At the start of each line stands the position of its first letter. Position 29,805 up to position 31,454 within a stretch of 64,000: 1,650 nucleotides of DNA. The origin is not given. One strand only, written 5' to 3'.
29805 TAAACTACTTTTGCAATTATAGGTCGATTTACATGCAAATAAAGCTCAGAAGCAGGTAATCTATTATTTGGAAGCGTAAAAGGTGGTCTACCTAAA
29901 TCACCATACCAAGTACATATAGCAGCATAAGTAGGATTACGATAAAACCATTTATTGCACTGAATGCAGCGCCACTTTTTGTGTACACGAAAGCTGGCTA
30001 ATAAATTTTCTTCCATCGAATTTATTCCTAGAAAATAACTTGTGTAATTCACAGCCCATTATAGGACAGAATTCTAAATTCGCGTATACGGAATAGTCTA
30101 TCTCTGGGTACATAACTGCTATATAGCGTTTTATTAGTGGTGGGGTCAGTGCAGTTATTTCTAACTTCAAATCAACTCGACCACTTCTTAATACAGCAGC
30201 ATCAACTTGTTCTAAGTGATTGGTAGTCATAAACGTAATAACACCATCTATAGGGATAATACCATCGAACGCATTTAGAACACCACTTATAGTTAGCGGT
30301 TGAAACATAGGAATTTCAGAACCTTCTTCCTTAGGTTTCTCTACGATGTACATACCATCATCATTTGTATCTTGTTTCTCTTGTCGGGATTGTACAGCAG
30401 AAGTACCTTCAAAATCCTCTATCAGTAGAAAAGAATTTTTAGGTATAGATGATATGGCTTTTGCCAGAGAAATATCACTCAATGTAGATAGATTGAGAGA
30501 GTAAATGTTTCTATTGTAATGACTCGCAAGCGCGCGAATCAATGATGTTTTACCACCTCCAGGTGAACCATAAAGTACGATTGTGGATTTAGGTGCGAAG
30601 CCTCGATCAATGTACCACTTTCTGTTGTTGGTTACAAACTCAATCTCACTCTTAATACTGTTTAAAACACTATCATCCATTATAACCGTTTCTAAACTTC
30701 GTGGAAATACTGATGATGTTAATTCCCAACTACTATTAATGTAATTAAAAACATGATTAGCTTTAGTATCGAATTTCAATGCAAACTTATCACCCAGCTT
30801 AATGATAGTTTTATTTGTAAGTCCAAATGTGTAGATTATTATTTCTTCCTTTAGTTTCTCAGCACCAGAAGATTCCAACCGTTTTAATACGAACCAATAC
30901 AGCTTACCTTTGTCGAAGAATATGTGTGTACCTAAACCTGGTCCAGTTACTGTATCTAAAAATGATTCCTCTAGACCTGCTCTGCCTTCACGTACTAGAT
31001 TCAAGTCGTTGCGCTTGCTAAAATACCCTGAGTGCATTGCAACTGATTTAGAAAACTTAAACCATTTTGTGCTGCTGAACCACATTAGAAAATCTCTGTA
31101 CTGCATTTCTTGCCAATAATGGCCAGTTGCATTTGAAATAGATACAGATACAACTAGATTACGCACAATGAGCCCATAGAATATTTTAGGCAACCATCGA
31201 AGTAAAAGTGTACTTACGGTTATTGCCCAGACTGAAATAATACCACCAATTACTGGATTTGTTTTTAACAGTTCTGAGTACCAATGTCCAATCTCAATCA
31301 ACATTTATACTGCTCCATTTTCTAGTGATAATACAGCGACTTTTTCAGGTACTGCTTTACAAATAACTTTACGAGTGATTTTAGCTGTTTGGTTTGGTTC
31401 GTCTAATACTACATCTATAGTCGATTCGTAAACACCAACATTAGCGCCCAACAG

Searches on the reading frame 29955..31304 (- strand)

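Call 19: search_protein_families(library=phrogs, proteins=[window:29955-31304:-], max_evalue=0.00001)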
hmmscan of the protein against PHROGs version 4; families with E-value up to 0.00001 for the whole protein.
window:29955-31304:- (450 aa): 5 families
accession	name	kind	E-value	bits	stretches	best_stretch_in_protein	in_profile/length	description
phrog_7485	-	unknown function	6.1e-111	372.4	1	2-443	5-417/430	-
phrog_3757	-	unknown function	1.2e-11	45.6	1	203-277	91-164/367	-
phrog_14322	-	unknown function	1.2e-09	38.9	0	242-309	229-298/398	-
phrog_10401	-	other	4.4e-07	30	0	211-276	429-497/667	ATPase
phrog_11838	-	DNA, RNA and nucleotide metabolism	8.8e-06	26.1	0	201-282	13-83/420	clamp loader of DNA polymerase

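Call 79: search_protein_families(library=pfam, proteins=[window:29955-31304:-], max_evalue=1)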
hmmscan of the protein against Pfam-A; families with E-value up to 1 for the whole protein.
window:29955-31304:- (450 aa): 21 families
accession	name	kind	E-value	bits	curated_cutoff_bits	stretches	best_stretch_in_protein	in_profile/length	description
PF00004.35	AAA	-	1.7e-11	45.1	21.2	1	242-383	1-129/131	ATPase family associated with various cellular activities (AAA)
PF20720.3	nSTAND3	-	1.9e-07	31.4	27.2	1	240-312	18-88/155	Novel STAND NTPase 3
PF08740.16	BCS1_N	-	6.8e-05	23.4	28.1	1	34-207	7-182/182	BCS1 N terminal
PF13521.12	AAA_28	-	0.00017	22.3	27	1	242-266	2-26/164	AAA domain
PF13481.12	AAA_25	-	0.00032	20.8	27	1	222-263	16-57/195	AAA domain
PF05673.19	DUF815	-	0.00039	20.1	23.8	1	212-270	28-82/249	Protein of unknown function (DUF815)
PF13191.12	AAA_16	-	0.00068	20.6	32.6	1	240-287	25-73/167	AAA ATPase domain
PF13401.12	AAA_22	-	0.008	16.9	27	1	239-276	5-45/130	AAA domain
PF19842.5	YqeC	-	0.015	16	27.6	1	249-343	6-88/145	YqeC protein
PF07693.20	KAP_NTPase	-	0.018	14.8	20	1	237-289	18-48/293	KAP family P-loop domain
PF13245.12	AAA_19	-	0.022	15.4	25.1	1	238-266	10-38/134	AAA domain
PF00910.28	RNA_helicase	-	0.023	15.6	21.5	1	242-304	1-64/105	RNA helicase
PF00005.33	ABC_tran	-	0.032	15.3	25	1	237-266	9-38/137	ABC transporter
PF07728.20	AAA_5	-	0.036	14.5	22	1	242-270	2-31/139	AAA domain (dynein-related subfamily)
PF25201.1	nSTAND6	-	0.038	14.5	27.7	1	239-266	18-45/148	Novel STAND NTPase 6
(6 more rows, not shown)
